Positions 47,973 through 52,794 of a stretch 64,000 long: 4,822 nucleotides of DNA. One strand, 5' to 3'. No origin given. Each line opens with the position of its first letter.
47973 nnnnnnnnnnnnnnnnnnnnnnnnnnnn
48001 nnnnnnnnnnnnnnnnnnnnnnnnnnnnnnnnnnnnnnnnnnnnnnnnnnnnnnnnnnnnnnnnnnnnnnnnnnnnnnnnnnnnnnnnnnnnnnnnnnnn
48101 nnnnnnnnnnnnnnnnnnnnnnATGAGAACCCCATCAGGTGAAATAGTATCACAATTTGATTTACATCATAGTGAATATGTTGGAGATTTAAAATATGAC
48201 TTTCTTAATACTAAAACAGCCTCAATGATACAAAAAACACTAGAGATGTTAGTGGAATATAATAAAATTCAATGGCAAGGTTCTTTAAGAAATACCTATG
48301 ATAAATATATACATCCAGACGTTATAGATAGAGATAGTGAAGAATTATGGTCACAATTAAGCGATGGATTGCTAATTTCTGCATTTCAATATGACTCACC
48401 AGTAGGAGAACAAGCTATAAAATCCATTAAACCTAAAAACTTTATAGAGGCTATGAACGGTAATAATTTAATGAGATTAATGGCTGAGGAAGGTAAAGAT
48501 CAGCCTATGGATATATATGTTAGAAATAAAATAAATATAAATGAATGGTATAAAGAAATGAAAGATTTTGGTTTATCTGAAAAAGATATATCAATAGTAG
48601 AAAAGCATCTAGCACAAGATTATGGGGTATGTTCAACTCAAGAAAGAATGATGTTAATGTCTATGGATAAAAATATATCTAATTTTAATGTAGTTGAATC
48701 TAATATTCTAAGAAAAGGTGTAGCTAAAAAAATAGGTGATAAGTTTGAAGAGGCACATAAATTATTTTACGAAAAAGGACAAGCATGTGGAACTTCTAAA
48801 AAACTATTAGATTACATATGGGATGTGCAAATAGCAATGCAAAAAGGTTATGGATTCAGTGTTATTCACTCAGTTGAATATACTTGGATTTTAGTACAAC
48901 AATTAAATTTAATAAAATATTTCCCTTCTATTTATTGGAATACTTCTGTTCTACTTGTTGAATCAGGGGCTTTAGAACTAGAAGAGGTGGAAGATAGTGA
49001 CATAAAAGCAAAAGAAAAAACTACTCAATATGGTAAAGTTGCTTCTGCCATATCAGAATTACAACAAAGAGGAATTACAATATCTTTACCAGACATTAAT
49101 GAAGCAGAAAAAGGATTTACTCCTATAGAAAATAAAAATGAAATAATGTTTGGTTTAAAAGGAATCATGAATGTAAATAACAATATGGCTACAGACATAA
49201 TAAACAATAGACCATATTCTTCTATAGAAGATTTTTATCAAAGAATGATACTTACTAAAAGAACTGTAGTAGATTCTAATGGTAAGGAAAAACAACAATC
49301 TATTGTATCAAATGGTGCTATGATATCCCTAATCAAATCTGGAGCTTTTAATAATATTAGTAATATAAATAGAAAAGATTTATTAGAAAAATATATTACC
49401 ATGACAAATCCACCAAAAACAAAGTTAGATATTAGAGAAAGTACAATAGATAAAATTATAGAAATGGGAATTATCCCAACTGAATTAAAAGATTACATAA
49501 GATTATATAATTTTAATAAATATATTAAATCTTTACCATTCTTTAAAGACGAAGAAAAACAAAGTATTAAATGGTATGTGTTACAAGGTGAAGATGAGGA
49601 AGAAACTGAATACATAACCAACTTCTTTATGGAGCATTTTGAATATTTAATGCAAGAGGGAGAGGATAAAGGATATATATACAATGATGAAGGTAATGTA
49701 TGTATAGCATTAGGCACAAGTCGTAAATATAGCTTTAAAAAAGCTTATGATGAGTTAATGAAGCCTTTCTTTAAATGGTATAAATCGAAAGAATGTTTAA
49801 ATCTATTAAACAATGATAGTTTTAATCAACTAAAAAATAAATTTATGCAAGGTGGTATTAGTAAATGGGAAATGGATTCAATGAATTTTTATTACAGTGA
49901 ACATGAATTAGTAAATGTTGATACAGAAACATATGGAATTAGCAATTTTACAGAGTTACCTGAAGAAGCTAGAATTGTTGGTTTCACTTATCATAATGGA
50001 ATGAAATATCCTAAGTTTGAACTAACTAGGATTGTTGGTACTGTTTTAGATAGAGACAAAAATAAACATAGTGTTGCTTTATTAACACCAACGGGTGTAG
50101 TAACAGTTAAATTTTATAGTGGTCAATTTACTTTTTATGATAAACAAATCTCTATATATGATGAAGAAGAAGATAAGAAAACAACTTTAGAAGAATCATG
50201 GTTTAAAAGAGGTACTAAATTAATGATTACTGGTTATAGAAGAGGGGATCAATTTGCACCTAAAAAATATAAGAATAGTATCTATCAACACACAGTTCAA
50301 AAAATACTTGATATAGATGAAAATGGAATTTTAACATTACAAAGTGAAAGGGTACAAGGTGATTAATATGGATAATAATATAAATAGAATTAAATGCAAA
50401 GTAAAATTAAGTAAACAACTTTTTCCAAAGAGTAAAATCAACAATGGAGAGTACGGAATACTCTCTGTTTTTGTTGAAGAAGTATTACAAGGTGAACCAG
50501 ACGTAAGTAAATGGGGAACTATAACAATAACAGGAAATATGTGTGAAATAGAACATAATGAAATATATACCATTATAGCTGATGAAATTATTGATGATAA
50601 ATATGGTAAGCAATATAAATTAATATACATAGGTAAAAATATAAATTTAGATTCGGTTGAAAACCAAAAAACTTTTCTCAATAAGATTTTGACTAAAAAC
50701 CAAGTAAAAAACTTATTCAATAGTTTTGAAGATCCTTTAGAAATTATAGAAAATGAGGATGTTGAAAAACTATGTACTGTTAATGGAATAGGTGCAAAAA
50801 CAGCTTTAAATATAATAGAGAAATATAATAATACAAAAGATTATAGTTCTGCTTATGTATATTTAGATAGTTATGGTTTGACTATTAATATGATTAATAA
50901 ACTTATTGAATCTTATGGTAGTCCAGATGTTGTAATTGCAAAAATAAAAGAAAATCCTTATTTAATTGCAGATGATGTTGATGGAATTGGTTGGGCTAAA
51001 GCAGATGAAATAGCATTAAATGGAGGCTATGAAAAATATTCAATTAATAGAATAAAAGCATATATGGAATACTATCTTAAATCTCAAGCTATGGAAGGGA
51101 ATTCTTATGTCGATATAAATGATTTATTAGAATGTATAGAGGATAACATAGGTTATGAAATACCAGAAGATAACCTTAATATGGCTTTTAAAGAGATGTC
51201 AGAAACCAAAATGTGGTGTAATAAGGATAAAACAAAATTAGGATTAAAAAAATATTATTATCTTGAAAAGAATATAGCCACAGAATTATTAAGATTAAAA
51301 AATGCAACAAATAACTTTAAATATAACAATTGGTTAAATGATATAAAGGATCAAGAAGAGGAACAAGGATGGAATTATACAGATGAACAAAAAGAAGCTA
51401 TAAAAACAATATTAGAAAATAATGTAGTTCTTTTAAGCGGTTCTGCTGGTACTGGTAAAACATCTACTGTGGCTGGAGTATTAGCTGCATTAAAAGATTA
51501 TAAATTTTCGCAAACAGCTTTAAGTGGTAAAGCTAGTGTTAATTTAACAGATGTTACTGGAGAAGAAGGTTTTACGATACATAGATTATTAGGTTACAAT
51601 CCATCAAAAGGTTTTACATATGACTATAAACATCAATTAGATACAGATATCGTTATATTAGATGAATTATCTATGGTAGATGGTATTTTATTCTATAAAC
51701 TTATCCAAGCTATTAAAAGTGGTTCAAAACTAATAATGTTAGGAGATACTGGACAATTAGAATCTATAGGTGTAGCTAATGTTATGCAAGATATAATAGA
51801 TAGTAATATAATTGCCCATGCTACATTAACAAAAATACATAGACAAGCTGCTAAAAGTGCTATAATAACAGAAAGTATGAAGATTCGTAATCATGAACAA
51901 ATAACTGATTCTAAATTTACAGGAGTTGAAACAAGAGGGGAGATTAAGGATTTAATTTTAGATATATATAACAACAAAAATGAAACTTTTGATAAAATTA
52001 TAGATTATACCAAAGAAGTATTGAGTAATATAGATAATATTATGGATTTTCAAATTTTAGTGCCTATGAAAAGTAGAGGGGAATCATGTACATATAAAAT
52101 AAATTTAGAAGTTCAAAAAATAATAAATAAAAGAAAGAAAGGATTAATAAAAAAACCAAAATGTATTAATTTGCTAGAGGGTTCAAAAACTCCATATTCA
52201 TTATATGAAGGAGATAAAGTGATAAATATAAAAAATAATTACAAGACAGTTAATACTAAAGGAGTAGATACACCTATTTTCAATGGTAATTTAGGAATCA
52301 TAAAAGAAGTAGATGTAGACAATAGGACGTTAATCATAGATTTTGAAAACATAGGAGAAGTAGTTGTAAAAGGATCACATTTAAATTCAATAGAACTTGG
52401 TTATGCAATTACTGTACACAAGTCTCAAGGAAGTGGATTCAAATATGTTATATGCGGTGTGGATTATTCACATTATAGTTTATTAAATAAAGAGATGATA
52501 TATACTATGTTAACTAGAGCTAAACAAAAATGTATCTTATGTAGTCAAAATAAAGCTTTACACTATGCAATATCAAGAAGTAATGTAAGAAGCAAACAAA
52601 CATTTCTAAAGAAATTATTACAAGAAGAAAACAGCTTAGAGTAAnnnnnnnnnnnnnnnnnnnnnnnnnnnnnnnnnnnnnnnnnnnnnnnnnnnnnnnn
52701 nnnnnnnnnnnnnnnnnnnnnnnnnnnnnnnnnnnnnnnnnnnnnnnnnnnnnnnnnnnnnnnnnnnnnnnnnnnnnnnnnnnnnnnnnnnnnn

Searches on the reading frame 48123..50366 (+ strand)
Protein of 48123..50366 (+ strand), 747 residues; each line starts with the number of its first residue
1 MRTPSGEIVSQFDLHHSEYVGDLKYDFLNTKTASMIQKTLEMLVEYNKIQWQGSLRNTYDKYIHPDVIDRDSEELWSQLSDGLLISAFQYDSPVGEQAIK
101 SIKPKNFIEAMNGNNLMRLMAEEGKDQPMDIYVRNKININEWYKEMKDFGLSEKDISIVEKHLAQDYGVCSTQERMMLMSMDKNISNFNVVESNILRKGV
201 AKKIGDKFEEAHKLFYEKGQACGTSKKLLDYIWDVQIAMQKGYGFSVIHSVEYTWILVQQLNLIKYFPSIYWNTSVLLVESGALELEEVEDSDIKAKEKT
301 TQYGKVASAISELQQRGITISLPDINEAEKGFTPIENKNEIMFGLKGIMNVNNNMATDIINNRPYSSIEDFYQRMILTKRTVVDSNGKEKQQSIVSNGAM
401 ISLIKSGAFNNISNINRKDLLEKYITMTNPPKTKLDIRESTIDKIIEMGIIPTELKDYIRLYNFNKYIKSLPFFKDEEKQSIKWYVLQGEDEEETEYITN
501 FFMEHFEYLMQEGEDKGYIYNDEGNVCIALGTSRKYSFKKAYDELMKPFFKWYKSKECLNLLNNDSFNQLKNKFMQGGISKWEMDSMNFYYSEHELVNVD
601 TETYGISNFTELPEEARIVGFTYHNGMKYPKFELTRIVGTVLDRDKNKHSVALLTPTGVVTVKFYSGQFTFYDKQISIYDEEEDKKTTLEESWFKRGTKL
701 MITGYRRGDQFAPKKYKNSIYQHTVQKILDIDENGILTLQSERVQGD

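Call 29: search_protein_families(library=phrogs, proteins=[window:48123-50366:+], max_evalue=0.00001)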
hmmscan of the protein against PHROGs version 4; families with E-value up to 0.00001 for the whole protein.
window:48123-50366:+ (747 aa): 5 families
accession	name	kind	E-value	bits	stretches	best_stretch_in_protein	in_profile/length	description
phrog_12219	-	DNA, RNA and nucleotide metabolism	7.5e-144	482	1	3-719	140-803/823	DNA polymerase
phrog_20695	-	DNA, RNA and nucleotide metabolism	4e-112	376.3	1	259-745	2-440/440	DNA binding protein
phrog_405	-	DNA, RNA and nucleotide metabolism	2.3e-85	288.4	1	1-727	572-1090/1190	DNA polymerase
phrog_21652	-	DNA, RNA and nucleotide metabolism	8.9e-52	177.2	1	1-251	208-457/476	DNA polymerase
phrog_11165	-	DNA, RNA and nucleotide metabolism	2.1e-21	76.7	1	11-371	263-583/782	DNA polymerase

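Call 32: search_dna_similar(query=window:48123-50366:+, collection=phages, mode=protein, max_evalue=1e-10, max_rows=15)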
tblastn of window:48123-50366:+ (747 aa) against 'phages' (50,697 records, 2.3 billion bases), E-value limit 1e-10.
Records with a match: 349; places in all: 351; records where one place covers at least 80% of the query: 115.
Best place of each record, by identity: <60% 349.
By first word of the organism name: Streptomyces 110; Bacillus 59; Staphylococcus 47; Mycobacterium 38; Enterococcus 21; Lactobacillus 18; Bacteriophage 18; Enterocloster 6; Gordonia 6; Mammaliicoccus 4; and 16 more.
By host as written in the record: Streptomyces griseus ATCC 10137 45; - 29; Mycobacterium smegmatis mc2 155 24; Streptomyces lividans JI 1326 23; Staphylococcus sp. 17; Bacillus subtilis 11; Bacillus pumilus BL8 11; Bacillus subtilis BEST7003 9; and 85 more.
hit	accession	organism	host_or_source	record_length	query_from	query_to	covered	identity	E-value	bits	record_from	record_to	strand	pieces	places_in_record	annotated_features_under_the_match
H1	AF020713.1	Bacillus phage SPBc2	-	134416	1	745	100%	41.6%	1e-177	570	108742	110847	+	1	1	yorL: putative DNA polymerase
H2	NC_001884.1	Bacillus phage SPBc2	Bacillus subtilis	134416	1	745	100%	41.6%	1e-177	570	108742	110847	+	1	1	yorL: DNA polymerase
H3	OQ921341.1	Bacillus phage SPbetaL1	Bacillus subtilis BEST7003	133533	1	745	100%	41.6%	2e-177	570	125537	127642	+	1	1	hypothetical protein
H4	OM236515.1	Bacillus phage SPR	Bacillus subtilis BEST7003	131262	1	745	100%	41.6%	3e-177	568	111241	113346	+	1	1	hypothetical protein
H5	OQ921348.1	Bacillus phage SPbetaL8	Bacillus subtilis BEST7003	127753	1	745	100%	41.6%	7e-176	565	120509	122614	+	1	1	hypothetical protein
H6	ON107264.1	Bacillus phage BUCT083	Bacillus subtilis subsp. subtilis str. ...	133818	1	745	100%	41.6%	1e-175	564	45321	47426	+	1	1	DNA polymerase III subunit alpha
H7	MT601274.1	Bacillus phage vB_BsuS-Goe13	Bacillus subtilis Delta6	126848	1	745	100%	41.4%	8e-178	570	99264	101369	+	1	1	yorL: putative DNA polymerase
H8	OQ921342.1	Bacillus phage SPbetaL2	Bacillus subtilis BEST7003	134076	1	745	100%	41.4%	8e-177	568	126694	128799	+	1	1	hypothetical protein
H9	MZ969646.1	Bacillus phage BUCT082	Bacillus subtilis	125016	1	743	99%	41.5%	2e-175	563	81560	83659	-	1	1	DNA polymerase III subunit alpha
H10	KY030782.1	Bacillus phage phi3T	Bacillus subtilis str. 168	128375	1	745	100%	41.3%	5e-176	565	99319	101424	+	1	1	DNA polymerase III alpha subunit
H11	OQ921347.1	Bacillus phage SPbetaL7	Bacillus subtilis BEST7003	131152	1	745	100%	41.2%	1e-174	561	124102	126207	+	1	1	hypothetical protein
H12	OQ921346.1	Bacillus phage SPbetaL6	Bacillus subtilis BEST7003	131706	1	745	100%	41.2%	1e-174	561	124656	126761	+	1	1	hypothetical protein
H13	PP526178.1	Bacillus phage phi3T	Bacillus subtilis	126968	1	743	99%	41.3%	6e-175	562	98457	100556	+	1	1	record has no annotation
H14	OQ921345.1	Bacillus phage SPbetaL5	Bacillus subtilis BEST7003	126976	1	743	99%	41.3%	6e-175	562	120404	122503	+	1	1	hypothetical protein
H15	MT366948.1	Bacillus phage Hyb3phi3Ts-SPbeta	Bacillus subtilis subsp. subtilis str. ...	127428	1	743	99%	41.3%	6e-175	562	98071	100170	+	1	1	putative DNA polymerase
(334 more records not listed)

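Call 61: get_annotated_region(hit=H2, flank=20000)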
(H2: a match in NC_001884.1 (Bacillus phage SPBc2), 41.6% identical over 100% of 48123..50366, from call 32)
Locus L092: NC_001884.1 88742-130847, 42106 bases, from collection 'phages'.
description: Bacillus phage SPBc2, complete genome.
organism: Bacillus phage SPBc2 (NCBI taxid 2932878)
taxonomy: Viruses; Duplodnaviria; Heunggongvirae; Uroviricota; Caudoviricetes; Spbetavirus; Spbetavirus SPbeta
host: Bacillus subtilis; source: -; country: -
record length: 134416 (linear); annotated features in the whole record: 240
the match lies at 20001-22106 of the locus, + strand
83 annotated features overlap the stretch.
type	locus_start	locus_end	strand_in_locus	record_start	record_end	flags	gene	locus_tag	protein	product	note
CDS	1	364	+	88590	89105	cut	yoqJ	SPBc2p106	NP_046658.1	GTP-binding domain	similar to Bacillus subtilis YpsA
CDS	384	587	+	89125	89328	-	yoqK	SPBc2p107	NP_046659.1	hypothetical protein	-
CDS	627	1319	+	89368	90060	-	yoqL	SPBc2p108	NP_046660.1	HNH endonuclease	-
stem_loop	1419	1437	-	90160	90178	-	-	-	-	-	-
CDS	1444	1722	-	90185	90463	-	yoqM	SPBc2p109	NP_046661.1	hypothetical protein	-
CDS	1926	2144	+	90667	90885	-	yoqN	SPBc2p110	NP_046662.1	hypothetical protein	-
stem_loop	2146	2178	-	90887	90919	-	-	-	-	-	-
stem_loop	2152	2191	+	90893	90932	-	-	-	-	-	-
CDS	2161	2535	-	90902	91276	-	yoqO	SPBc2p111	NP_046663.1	YoqO family protein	-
CDS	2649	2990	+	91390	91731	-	yoqP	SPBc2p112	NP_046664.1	hypothetical protein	-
CDS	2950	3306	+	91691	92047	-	yoqR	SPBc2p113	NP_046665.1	hypothetical protein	-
CDS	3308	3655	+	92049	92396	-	yoqS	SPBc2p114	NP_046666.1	hypothetical protein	-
stem_loop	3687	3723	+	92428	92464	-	-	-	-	-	-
CDS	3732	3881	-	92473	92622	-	yoqT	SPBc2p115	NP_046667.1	hypothetical protein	-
CDS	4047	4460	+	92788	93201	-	yoqU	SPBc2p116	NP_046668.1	hypothetical protein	-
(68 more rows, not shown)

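Call 80: search_dna_similar(query=window:48123-50366:+, collection=plasmids, mode=protein, max_evalue=1e-20, max_rows=12)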
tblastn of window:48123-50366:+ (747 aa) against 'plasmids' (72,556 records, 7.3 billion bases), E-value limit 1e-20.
Records with a match: 52; places in all: 53; records where one place covers at least 80% of the query: 47.
Best place of each record, by identity: <60% 52.
By first word of the organism name: Bacillus 42; Clostridium 6; Pediococcus 1; Prevotella 1; Phocaeicola 1; Bacteroides 1.
By predicted mobility (MOB-suite, as given by PLSDB): non-mobilizable 52.
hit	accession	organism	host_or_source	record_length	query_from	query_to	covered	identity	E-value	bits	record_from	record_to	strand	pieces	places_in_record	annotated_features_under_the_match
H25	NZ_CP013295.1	Clostridium botulinum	Microbial isolate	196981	1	743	99%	56.1%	0e+0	842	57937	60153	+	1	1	PHP domain-containing protein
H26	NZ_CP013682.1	Clostridium botulinum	Microbial isolate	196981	1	743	99%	56.1%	0e+0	842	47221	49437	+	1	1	PHP domain-containing protein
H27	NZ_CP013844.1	Clostridium botulinum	Microbial isolate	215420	1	747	100%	44.7%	0e+0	637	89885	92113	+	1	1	hypothetical protein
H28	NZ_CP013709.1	Clostridium botulinum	Microbial isolate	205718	1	747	100%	44.7%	0e+0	637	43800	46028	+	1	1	hypothetical protein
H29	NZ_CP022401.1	Clostridium botulinum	soil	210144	1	747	100%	44.7%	0e+0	637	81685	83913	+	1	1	hypothetical protein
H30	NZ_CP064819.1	Bacillus subtilis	Solanum lycopersicum,tissue sample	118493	1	745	100%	41.6%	2e-176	568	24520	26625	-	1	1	dpoL: DNA polymerase III subunit alpha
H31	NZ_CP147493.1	Bacillus subtilis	single cell,Mixed alfalfa silage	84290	1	744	100%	35.3%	2e-129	432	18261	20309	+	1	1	PHP domain-containing protein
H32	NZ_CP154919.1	Bacillus subtilis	-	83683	1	744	100%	35.0%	6e-129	431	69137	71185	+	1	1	PHP domain-containing protein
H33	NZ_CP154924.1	Bacillus subtilis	-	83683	1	744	100%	35.0%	6e-129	431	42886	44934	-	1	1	PHP domain-containing protein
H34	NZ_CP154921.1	Bacillus subtilis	-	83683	1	744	100%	35.0%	6e-129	431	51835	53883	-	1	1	PHP domain-containing protein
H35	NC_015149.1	Bacillus subtilis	-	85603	1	744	100%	34.9%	1e-128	429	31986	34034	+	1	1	PHP domain-containing protein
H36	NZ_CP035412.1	Bacillus subtilis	cell culture,food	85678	1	744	100%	34.9%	1e-128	429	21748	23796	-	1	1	PHP domain-containing protein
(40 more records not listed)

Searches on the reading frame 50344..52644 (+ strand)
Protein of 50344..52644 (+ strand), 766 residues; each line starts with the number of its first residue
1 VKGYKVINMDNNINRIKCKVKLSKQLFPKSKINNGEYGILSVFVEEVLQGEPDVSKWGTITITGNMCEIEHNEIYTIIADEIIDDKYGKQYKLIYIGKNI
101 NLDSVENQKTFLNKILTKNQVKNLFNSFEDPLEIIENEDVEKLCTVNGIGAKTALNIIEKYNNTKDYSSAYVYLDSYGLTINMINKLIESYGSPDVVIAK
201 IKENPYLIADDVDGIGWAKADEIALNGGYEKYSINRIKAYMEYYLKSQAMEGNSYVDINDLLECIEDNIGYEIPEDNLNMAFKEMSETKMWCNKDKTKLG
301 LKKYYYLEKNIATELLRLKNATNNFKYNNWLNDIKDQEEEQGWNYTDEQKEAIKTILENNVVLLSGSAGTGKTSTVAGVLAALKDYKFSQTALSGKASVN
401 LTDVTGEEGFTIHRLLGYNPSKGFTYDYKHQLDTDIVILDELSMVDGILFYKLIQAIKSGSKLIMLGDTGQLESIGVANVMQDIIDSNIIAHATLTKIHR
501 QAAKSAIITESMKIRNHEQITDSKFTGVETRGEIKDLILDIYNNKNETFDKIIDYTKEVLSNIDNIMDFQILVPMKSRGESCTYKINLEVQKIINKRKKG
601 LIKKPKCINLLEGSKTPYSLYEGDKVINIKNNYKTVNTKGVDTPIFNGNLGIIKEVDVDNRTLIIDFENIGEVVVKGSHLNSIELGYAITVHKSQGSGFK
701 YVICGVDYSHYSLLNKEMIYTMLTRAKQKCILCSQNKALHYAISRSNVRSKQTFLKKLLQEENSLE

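Call 29: search_protein_families(library=phrogs, proteins=[window:50344-52644:+], max_evalue=0.00001)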
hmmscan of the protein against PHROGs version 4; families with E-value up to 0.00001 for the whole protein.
window:50344-52644:+ (766 aa): 4 families
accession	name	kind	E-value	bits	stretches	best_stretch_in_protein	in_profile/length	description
phrog_4412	-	DNA, RNA and nucleotide metabolism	8.7e-194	646.9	1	11-763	3-742/743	exonuclease V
phrog_325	-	DNA, RNA and nucleotide metabolism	2.1e-56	192.8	1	242-752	370-885/986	Dda-like helicase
phrog_1967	-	DNA, RNA and nucleotide metabolism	2.7e-09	37.2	1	274-385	102-192/776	DNA helicase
phrog_170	-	other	1.1e-07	32.6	1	327-384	58-116/323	PhoH-like phosphate starvation-inducible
